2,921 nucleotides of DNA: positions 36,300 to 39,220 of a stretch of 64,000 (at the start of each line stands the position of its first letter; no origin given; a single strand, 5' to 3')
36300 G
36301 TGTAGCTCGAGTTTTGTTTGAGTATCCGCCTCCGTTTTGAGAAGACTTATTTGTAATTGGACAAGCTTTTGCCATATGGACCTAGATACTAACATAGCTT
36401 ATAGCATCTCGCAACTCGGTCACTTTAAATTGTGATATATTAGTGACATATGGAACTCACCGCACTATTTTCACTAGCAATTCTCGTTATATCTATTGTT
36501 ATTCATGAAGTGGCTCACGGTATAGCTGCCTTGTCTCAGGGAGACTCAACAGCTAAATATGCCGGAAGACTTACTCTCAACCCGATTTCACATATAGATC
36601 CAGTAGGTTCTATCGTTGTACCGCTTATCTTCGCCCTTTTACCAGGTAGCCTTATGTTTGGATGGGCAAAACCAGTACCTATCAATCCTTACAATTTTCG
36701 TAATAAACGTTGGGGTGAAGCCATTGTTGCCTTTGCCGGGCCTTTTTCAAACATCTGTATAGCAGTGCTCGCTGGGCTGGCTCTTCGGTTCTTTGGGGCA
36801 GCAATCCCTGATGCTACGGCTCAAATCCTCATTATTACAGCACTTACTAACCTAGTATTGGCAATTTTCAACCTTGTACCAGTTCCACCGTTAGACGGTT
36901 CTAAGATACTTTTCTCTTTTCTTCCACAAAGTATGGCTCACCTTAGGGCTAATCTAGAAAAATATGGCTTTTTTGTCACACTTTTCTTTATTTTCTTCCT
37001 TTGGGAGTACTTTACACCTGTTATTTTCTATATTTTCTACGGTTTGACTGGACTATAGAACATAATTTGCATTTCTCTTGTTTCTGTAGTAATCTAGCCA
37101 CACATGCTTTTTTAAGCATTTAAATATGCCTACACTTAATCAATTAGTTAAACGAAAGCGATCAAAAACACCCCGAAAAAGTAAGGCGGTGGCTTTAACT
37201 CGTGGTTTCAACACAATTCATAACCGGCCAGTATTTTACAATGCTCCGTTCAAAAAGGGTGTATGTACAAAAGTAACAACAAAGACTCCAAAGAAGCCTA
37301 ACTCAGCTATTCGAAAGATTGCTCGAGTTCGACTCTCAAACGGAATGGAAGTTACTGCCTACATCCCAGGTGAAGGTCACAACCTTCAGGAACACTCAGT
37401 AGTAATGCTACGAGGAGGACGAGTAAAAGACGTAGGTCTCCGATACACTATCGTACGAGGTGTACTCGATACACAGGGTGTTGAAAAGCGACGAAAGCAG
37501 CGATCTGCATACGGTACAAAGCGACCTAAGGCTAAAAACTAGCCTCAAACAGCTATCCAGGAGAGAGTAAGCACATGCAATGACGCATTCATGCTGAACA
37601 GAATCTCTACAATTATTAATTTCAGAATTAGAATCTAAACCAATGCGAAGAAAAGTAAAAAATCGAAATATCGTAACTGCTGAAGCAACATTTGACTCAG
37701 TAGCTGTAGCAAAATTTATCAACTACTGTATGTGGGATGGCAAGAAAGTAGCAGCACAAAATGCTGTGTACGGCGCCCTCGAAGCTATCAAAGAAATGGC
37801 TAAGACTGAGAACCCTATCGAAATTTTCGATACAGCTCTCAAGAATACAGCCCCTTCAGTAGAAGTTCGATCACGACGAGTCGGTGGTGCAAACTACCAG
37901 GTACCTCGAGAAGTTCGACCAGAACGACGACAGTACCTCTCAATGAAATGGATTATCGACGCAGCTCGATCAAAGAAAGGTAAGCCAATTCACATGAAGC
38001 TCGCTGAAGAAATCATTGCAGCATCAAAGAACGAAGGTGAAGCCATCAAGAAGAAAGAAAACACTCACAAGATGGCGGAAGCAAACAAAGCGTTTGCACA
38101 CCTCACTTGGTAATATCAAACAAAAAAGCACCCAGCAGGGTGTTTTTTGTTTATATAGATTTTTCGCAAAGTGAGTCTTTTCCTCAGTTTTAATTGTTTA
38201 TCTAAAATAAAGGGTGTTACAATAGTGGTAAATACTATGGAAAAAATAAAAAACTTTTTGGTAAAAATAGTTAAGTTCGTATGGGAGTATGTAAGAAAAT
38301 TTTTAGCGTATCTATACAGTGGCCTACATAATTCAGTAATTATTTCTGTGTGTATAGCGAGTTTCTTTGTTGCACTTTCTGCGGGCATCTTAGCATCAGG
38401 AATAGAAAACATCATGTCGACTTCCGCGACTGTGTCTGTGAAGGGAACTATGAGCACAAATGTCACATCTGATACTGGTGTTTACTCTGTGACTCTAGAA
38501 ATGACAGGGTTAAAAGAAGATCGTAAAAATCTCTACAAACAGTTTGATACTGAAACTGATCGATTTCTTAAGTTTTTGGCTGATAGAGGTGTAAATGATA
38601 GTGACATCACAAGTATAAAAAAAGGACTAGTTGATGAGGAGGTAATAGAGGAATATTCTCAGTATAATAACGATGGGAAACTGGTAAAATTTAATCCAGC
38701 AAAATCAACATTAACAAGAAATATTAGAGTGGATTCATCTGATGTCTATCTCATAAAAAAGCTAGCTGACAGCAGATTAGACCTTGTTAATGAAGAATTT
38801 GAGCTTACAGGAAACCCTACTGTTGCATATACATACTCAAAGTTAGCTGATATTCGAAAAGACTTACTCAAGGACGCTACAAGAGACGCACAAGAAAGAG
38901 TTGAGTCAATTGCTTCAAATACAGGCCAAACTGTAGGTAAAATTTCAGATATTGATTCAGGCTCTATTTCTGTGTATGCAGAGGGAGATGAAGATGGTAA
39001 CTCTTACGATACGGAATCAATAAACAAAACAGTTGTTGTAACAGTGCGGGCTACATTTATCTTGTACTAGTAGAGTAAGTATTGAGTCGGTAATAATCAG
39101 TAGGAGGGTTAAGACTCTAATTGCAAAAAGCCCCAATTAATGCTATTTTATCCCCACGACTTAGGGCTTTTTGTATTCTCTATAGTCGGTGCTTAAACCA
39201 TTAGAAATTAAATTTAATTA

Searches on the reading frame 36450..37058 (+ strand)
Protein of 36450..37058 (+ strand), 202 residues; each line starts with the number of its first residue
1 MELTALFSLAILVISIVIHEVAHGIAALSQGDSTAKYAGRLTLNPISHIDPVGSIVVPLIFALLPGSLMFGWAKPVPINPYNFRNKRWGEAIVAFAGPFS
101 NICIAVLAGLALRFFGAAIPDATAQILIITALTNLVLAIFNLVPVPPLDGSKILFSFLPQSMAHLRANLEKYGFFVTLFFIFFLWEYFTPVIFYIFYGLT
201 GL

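Call 9: search_protein_families(library=pfam, proteins=[window:36450-37058:+], max_evalue=0.001)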
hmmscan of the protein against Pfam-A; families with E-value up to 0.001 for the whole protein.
window:36450-37058:+ (202 aa): 1 family
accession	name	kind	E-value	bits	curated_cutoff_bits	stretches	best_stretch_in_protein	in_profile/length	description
PF02163.28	Peptidase_M50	-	1.4e-15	57.7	27.2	2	123-184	159-221/221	Peptidase family M50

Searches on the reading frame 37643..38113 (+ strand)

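Call 9: search_protein_families(library=pfam, proteins=[window:37643-38113:+], max_evalue=0.001)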
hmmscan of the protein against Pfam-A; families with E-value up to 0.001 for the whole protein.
window:37643-38113:+ (156 aa): 1 family
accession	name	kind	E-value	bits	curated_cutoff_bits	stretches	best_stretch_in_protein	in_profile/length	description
PF00177.27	Ribosomal_S7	-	8.6e-55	184.8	24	1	2-149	3-148/148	Ribosomal protein S7p/S5e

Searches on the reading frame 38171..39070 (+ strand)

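Call 9: search_protein_families(library=pfam, proteins=[window:38171-39070:+], max_evalue=0.001)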
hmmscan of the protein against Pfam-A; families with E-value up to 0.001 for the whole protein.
window:38171-39070:+ (299 aa): 1 family
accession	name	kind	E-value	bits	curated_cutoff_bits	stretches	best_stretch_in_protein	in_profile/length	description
PF04402.19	SIMPL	-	2e-15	58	25.2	1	88-296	1-205/205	Protein of unknown function (DUF541)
